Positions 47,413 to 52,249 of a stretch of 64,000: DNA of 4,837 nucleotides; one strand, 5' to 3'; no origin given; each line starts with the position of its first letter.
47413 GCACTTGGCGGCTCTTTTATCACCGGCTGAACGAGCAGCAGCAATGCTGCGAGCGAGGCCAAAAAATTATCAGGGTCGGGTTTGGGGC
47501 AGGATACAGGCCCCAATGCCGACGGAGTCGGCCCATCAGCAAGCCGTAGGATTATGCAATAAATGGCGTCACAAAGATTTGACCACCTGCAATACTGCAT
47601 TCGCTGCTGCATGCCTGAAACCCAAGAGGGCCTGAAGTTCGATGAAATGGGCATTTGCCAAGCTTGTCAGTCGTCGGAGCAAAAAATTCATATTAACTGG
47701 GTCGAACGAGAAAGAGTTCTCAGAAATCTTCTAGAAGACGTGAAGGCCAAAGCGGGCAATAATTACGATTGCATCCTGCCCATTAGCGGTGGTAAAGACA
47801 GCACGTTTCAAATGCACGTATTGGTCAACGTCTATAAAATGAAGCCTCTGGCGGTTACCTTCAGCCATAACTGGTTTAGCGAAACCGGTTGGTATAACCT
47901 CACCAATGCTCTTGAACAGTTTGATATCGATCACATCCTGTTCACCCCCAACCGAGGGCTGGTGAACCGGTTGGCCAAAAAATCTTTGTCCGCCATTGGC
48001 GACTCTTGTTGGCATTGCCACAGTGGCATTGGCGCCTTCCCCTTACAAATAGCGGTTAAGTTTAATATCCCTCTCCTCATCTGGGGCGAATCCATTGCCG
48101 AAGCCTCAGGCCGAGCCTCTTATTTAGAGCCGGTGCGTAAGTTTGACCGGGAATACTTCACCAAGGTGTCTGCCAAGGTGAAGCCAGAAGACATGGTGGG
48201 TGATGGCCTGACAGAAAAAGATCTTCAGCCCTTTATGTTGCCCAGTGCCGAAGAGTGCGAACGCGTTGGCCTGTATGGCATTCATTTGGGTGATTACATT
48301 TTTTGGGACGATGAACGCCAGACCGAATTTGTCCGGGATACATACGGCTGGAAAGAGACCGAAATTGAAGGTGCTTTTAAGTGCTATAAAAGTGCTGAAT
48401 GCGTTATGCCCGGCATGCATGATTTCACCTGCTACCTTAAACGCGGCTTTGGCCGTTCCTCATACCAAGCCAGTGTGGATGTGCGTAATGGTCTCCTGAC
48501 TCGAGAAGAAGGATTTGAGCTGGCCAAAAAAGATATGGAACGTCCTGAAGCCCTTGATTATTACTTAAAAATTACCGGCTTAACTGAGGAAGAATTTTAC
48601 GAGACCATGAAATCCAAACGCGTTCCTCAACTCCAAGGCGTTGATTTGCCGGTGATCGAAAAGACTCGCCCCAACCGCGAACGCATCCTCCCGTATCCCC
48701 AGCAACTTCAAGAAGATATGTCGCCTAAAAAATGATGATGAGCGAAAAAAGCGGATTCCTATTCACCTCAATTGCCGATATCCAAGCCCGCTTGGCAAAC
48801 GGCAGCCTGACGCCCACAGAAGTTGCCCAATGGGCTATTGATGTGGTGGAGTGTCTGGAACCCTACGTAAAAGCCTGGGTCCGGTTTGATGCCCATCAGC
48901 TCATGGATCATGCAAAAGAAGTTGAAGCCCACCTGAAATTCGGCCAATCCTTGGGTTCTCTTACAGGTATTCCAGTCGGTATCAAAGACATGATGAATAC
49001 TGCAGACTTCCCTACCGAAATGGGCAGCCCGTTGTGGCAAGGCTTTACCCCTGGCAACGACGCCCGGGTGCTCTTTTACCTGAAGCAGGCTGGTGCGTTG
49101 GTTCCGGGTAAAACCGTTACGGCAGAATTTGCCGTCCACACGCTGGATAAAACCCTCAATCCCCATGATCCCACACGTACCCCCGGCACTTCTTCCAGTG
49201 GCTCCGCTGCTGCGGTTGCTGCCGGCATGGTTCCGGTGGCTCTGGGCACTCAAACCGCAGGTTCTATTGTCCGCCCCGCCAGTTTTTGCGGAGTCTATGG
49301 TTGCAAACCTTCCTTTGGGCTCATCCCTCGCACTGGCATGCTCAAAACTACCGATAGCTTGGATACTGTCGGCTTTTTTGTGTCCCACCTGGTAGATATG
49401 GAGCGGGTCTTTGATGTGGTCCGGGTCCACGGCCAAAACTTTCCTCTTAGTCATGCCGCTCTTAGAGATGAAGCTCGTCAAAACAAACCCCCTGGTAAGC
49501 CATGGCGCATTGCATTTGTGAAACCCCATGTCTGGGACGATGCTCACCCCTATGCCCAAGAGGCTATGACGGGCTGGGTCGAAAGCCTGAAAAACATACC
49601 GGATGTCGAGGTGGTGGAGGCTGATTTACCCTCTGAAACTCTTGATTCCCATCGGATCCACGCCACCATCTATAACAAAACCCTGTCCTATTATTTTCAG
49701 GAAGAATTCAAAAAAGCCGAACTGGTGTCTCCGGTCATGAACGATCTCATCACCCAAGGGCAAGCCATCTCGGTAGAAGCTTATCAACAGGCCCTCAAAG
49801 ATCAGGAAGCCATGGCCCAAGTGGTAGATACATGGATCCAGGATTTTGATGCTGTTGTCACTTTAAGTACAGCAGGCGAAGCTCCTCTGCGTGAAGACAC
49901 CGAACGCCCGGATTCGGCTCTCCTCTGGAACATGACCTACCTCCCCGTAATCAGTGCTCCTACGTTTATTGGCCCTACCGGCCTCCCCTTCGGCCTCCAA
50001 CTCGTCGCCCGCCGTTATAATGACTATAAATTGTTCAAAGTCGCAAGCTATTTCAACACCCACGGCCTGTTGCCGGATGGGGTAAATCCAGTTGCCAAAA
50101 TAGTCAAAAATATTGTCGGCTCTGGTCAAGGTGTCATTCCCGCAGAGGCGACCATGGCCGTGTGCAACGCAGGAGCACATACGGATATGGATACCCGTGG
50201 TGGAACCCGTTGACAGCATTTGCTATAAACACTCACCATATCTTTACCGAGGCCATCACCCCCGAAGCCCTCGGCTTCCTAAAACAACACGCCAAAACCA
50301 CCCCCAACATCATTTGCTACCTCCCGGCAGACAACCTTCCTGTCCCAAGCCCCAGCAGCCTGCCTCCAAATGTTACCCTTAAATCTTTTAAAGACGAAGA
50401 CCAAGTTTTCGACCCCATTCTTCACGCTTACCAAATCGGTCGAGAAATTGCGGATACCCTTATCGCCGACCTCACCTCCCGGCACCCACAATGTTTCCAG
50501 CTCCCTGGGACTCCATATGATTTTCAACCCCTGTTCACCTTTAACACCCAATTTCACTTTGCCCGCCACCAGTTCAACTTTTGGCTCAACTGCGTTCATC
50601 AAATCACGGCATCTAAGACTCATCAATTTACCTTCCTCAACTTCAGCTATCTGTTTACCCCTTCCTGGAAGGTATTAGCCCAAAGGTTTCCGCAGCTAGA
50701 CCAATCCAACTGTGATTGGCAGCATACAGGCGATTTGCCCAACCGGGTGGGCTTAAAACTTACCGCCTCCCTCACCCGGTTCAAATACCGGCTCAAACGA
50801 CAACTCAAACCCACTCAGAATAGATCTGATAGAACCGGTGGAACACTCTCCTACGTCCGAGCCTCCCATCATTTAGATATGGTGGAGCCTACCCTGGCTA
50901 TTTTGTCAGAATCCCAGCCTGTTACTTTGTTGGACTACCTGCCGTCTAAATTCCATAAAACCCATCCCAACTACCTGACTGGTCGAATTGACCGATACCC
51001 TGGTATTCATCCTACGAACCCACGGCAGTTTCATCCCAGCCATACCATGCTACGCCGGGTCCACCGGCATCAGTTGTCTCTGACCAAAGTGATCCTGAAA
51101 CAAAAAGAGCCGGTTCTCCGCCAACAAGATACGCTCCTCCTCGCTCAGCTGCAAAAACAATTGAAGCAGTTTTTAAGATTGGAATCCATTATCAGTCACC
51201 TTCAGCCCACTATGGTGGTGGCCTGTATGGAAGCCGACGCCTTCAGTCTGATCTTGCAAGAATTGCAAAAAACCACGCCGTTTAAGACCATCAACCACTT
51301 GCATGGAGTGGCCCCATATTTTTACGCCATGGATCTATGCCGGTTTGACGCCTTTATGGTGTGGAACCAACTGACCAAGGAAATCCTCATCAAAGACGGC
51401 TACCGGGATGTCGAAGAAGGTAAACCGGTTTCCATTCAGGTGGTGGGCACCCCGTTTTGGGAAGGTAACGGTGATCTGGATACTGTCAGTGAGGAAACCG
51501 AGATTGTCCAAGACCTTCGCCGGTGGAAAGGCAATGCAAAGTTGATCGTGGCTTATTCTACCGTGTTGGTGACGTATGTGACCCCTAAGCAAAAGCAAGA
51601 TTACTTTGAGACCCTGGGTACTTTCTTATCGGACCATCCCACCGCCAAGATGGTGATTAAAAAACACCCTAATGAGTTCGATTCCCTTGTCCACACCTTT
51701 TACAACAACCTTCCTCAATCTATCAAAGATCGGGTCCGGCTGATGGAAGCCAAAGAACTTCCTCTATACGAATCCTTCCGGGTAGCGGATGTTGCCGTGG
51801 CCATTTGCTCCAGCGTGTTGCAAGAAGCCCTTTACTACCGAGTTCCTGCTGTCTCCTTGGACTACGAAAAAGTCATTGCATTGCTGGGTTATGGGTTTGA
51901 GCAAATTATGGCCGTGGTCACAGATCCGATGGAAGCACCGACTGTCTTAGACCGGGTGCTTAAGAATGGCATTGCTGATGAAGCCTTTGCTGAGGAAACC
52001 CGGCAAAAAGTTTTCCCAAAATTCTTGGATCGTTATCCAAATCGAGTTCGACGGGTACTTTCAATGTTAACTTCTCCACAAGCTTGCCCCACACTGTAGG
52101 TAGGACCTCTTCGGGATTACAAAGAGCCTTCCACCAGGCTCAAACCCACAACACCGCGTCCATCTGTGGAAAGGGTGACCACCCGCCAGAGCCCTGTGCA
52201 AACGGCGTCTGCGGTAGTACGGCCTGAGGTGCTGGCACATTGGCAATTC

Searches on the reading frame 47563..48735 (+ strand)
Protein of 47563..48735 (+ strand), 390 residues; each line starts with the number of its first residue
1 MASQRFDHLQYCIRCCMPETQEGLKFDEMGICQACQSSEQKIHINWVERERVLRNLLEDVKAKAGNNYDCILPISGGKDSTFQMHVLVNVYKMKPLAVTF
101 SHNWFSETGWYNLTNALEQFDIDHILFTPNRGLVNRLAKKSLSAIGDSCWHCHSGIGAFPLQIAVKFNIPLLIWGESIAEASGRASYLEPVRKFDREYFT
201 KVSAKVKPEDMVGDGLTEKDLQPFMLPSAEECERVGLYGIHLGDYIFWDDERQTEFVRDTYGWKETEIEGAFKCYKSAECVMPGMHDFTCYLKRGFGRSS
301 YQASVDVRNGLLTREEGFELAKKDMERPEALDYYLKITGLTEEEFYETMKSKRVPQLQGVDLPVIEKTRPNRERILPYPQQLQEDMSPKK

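Call 50: search_protein_families(library=pfam, proteins=[window:47563-48735:+], max_evalue=0.001)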
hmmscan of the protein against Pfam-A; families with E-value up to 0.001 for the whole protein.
window:47563-48735:+ (390 aa): 0 families

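Call 57: search_protein_families(library=ncbifam, proteins=[window:47563-48735:+], max_evalue=1)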
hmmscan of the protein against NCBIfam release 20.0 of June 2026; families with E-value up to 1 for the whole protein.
window:47563-48735:+ (390 aa): 4 families
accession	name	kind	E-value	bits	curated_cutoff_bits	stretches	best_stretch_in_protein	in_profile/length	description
TIGR03573.1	WbuX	subfamily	1.3e-97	327.3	203.2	1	10-350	2-344/344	N-acetyl sugar amidotransferase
TIGR02432.1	lysidine_TilS_N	equivalog_domain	0.037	13.9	93.6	1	71-107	3-42/189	tRNA lysidine(34) synthetase TilS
TIGR00268.2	TIGR00268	equivalog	0.14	11.4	150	1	69-153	15-96/259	ATP-dependent sacrificial sulfur transferase LarE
NF011155.0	PRK14561.1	equivalog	0.19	11.4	207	1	74-103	7-36/195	hypothetical protein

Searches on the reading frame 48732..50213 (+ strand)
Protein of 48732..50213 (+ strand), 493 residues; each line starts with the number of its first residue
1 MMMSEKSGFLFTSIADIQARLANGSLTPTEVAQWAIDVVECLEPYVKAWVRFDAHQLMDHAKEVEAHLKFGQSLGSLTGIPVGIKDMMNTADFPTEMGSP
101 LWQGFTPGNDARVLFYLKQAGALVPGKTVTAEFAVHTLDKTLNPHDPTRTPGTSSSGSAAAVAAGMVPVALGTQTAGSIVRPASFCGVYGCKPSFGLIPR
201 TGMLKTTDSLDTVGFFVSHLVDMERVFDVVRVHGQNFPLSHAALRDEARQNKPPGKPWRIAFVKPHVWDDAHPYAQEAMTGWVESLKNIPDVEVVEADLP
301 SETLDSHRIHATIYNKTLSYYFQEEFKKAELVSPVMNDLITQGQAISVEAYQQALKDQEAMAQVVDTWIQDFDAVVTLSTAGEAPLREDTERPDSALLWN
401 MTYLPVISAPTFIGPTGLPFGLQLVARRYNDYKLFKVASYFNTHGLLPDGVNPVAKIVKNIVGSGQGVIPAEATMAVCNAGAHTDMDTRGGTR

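Call 50: search_protein_families(library=pfam, proteins=[window:48732-50213:+], max_evalue=0.001)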
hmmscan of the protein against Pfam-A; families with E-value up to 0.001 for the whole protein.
window:48732-50213:+ (493 aa): 1 family
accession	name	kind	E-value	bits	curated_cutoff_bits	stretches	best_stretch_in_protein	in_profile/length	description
PF01425.27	Amidase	-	1.5e-72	245.6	27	1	36-434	7-444/445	Amidase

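Call 88: search_protein_families(library=ncbifam, proteins=[window:48732-50213:+], max_evalue=0.00001)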
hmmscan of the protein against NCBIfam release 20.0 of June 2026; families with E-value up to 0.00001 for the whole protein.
window:48732-50213:+ (493 aa): 26 families (the best 25 are shown)
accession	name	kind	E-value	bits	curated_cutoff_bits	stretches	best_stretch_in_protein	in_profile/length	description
NF006631.0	PRK09201.1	equivalog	2.7e-60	204.4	461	1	11-447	6-457/466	AtzE family amidohydrolase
NF004815.0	PRK06169.1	equivalog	4.7e-58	196.9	506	1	16-444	14-458/471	amidase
TIGR00132.1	gatA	equivalog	1e-57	195.9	481.1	1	19-301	3-288/466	Asp-tRNA(Asn)/Glu-tRNA(Gln) amidotransferase subunit GatA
TIGR02715.1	amido_AtzE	subfamily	3.1e-56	191.2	425.75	1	14-447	2-450/452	AtzE family amidohydrolase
NF005688.0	PRK07488.1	equivalog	8.9e-55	186.4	532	1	9-442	8-463/474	indoleacetamide hydrolase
NF005686.0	PRK07486.1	subfamily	8.4e-51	173.1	465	1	13-445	15-473/486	amidase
NF004816.0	PRK06170.1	equivalog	1.1e-49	169.5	503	1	3-391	3-409/493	amidase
NF006043.0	PRK08186.1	subfamily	4.9e-47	160.7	487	1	12-483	7-480/600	allophanate hydrolase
NF005450.0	PRK07042.1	equivalog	2e-46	158.5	458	2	13-199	8-200/464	amidase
NF005687.0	PRK07487.1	subfamily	1.8e-44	152.3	428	1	13-442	9-453/468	amidase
TIGR02713.1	allophanate_hyd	equivalog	5.8e-44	150.5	511.05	1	49-456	4-424/563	allophanate hydrolase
NF006169.0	PRK08310.1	equivalog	3.8e-42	145.1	391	1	71-439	20-388/395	amidase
NF009119.0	PRK12470.1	equivalog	8.7e-41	140.4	498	1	10-440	7-447/462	amidase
NF004766.0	PRK06102.1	equivalog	5.1e-40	137.9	559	1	12-438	8-444/455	amidase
NF005565.0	PRK07235.1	subfamily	2.9e-39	135.1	545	1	71-230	82-247/506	amidase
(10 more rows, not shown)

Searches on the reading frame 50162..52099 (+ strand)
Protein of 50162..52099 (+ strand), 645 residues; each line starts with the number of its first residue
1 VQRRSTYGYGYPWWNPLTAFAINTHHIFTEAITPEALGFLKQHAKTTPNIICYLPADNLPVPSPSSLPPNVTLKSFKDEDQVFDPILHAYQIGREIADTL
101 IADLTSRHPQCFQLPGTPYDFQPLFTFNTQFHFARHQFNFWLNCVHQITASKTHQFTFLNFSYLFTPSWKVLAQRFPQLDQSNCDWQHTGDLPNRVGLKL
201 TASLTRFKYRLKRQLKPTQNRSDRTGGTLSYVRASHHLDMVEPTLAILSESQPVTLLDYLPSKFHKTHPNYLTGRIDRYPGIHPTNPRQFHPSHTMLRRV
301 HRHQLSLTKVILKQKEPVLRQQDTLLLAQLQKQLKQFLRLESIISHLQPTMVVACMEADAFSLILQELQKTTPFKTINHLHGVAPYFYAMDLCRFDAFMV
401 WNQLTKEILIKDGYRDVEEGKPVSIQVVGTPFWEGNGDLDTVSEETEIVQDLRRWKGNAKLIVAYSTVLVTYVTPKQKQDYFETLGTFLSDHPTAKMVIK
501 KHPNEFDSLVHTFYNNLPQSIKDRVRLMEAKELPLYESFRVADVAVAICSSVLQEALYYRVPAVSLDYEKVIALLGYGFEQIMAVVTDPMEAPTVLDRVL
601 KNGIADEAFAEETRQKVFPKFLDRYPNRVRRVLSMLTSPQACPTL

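Call 50: search_protein_families(library=pfam, proteins=[window:50162-52099:+], max_evalue=0.001)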
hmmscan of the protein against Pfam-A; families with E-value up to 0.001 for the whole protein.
window:50162-52099:+ (645 aa): 0 families

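Call 56: search_solved_structures(query=window:50162-52099:+, max_evalue=10, show_alignments=2)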
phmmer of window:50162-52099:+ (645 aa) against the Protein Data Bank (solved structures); distinct sequences matched with E-value up to 10: 0.

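Call 57: search_protein_families(library=ncbifam, proteins=[window:50162-52099:+], max_evalue=1)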
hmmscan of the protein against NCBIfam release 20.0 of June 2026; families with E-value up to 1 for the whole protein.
window:50162-52099:+ (645 aa): 1 family
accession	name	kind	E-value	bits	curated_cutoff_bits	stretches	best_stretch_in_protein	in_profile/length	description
NF046086.1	BFO_1060_trans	domain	0.0038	16.4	200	1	460-562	195-285/365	BFO_1060 family glycosyltransferase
